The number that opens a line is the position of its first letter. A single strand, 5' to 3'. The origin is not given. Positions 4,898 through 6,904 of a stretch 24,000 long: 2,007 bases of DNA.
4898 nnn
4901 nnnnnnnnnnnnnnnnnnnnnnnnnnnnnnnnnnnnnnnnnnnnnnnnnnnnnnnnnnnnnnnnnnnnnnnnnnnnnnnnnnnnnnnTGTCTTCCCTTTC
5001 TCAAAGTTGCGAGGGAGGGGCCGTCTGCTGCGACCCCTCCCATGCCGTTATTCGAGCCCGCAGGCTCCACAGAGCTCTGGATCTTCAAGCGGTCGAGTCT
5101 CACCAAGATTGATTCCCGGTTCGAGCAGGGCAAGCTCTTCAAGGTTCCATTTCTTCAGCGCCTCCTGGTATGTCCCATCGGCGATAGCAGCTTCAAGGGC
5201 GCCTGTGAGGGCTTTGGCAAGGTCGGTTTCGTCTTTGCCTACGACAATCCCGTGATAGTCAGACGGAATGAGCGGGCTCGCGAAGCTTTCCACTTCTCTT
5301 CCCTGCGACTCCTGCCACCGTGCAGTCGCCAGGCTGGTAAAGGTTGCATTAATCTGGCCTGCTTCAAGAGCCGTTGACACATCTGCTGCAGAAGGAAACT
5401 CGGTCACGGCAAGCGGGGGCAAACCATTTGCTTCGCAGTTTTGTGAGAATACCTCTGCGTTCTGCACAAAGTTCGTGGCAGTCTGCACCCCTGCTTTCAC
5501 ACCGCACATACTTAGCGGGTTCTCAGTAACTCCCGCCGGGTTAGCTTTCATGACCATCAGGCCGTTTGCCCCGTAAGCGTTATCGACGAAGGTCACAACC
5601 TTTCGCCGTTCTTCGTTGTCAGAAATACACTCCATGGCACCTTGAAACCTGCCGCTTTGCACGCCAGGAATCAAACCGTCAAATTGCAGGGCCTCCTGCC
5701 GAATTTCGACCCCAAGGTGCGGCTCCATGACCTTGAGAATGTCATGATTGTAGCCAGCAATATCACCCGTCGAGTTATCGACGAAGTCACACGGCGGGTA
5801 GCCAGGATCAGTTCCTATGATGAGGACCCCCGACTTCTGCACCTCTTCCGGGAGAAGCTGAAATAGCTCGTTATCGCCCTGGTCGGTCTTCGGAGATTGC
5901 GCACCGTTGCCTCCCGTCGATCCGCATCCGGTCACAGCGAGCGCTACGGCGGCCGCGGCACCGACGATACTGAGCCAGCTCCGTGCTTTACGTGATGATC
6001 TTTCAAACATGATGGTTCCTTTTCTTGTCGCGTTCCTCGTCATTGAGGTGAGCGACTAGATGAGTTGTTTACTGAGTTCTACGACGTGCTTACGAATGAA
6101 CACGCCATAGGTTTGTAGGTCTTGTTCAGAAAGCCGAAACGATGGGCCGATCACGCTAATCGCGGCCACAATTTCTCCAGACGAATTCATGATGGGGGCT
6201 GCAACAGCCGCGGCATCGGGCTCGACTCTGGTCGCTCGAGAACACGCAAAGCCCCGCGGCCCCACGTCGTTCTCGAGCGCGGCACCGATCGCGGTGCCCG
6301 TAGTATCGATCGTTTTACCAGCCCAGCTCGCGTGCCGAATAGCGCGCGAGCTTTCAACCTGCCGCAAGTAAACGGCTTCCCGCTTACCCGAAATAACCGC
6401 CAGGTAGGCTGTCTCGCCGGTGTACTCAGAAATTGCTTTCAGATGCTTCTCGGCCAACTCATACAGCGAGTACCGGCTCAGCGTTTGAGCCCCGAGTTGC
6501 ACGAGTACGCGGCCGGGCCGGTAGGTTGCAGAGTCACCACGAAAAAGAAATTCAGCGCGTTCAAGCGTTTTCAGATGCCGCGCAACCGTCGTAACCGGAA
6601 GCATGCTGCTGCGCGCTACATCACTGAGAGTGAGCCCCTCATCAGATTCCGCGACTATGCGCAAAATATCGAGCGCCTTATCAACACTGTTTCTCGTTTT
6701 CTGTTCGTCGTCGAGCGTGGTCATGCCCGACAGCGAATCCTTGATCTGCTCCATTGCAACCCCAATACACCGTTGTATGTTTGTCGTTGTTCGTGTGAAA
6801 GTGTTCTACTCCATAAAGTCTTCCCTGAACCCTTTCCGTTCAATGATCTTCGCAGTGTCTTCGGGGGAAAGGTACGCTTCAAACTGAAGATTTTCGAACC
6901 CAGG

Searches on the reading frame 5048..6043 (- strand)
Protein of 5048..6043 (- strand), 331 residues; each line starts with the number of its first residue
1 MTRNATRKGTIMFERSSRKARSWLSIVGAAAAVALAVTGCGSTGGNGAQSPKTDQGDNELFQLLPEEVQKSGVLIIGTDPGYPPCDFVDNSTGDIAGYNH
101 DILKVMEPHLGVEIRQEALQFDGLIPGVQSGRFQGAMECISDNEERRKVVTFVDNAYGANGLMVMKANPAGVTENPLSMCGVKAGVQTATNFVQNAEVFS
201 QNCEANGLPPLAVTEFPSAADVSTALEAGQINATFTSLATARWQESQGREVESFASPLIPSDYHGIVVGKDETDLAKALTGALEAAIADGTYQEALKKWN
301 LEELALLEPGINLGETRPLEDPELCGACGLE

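Call 4: search_protein_families(library=pfam, proteins=[window:5048-6043:-])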
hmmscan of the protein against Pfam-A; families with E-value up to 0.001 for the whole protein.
window:5048-6043:- (331 aa): 1 family
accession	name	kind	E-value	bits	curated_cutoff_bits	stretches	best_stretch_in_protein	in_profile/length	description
PF00497.25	SBP_bac_3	-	1e-25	90.4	26.4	1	74-300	1-130/132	Bacterial extracellular solute-binding proteins, family 3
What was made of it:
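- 5048..6043 (-): Family-3 solute-binding protein of a polar-amino-acid ABC importer (start codon uncertain). PF00497 (call 4).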

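Call 5: search_protein_families(library=ncbifam, proteins=[window:5048-6043:-])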
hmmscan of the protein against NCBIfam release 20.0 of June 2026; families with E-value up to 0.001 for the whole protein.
window:5048-6043:- (331 aa): 11 families
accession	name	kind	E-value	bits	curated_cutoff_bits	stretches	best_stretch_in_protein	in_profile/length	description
NF052427.1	StpK7MSMEG_1200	equivalog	4.9e-33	114.5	900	1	51-312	340-597/601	serine/threonine protein kinase StpK7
TIGR01096.1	3A0103s03R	subfamily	1.1e-26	93.8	256.35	1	67-299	20-249/250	lysine/arginine/ornithine ABC transporter substrate-binding protein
NF008426.0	PRK11260.1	equivalog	6.2e-17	61.7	312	1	66-299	35-259/266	cystine ABC transporter substrate-binding protein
NF007029.0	PRK09495.1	equivalog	3.1e-14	53.4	303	1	73-300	26-243/248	glutamine ABC transporter substrate-binding protein GlnH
NF041764.1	ArtI_Ecoli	equivalog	4.1e-13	49.3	522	1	77-299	26-240/243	arginine ABC transporter substrate-binding protein ArtI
NF011965.0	PRK15437.1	equivalog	2.7e-12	46.8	459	1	74-299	28-252/260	histidine ABC transporter substrate-binding protein HisJ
NF011583.0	PRK15007.1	subfamily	5e-12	45.7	358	1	76-299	25-240/243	arginine ABC transporter substrate-binding protein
NF011586.0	PRK15010.1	equivalog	2e-10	40.7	440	1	75-299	29-252/260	lysine/arginine/ornithine ABC transporter substrate-binding protein ArgT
NF041765.1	ArtJ_Ecoli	equivalog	3.9e-10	39.7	510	1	76-299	25-240/243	arginine ABC transporter substrate-binding protein ArtJ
TIGR02995.1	ectoine_ehuB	equivalog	6.7e-08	32.1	190.9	1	66-305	27-265/275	ectoine/hydroxyectoine ABC transporter substrate-binding protein EhuB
NF008885.0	PRK11917.1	equivalog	1.4e-05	24.8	373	1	66-285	32-245/259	bifunctional adhesin/ABC transporter aspartate/glutamate-binding protein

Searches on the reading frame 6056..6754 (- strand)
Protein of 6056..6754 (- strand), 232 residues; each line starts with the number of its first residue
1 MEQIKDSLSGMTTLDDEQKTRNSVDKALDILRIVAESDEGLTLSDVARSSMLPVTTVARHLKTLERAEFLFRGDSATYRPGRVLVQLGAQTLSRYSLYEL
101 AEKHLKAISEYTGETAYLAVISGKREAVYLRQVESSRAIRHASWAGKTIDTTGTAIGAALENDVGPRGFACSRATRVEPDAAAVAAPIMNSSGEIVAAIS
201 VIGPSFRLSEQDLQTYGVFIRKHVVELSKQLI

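Call 4: search_protein_families(library=pfam, proteins=[window:6056-6754:-])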
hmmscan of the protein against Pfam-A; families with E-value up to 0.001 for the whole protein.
window:6056-6754:- (232 aa): 6 families
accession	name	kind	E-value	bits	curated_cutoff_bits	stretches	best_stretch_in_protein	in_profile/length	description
PF01614.24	IclR_C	-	8.2e-18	65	24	2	90-160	2-71/174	Bacterial transcriptional regulator IclR C-terminal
PF09339.16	HTH_IclR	-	1.2e-13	51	22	1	23-70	1-48/52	IclR helix-turn-helix domain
PF12840.13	HTH_20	-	2.6e-05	24.5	27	1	28-70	7-48/51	Helix-turn-helix domain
PF13412.12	HTH_24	-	3.5e-05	23.7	21.9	1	28-69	6-46/48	Winged helix-turn-helix DNA-binding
PF12802.13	MarR_2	-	0.00011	22.7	27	1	27-76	7-56/61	MarR family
PF01047.28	MarR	-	0.0004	20.7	24.6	1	28-72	6-49/59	MarR family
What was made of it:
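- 6056..6754 (-): IclR-family transcriptional regulator. PF09339 and PF01614 (call 4).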

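Call 5: search_protein_families(library=ncbifam, proteins=[window:6056-6754:-])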
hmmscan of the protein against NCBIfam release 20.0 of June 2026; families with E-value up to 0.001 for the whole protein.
window:6056-6754:- (232 aa): 7 families
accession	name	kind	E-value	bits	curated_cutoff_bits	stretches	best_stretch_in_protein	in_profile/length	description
NF045644.1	TransRegBhcR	equivalog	6.4e-32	110.9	350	2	15-160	16-160/267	HTH-type transcriptional regulator BhcR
TIGR02431.1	pcaR_pcaU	subfamily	1.9e-20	73.2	284.75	2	22-158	6-140/248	beta-ketoadipate pathway transcriptional regulators, PcaR/PcaU/PobR family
NF011671.1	PRK15090.1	equivalog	4.4e-19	68.7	275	2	16-160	5-148/256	DNA-binding transcriptional regulator KdgR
NF007548.0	PRK10163.1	equivalog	3.5e-14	52.6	406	2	18-160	18-160/271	HTH-type transcriptional repressor AllR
NF008601.2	PRK11569.1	equivalog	9.9e-13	47.9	380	1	21-155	26-162/276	glyoxylate bypass operon transcriptional repressor IclR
NF007342.0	PRK09834.1-4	equivalog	1.5e-05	24.1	251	1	13-112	3-102/263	DNA-binding transcriptional regulator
NF007339.0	PRK09834.1-1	equivalog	2.1e-05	24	299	0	21-88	20-87/271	DNA-binding transcriptional regulator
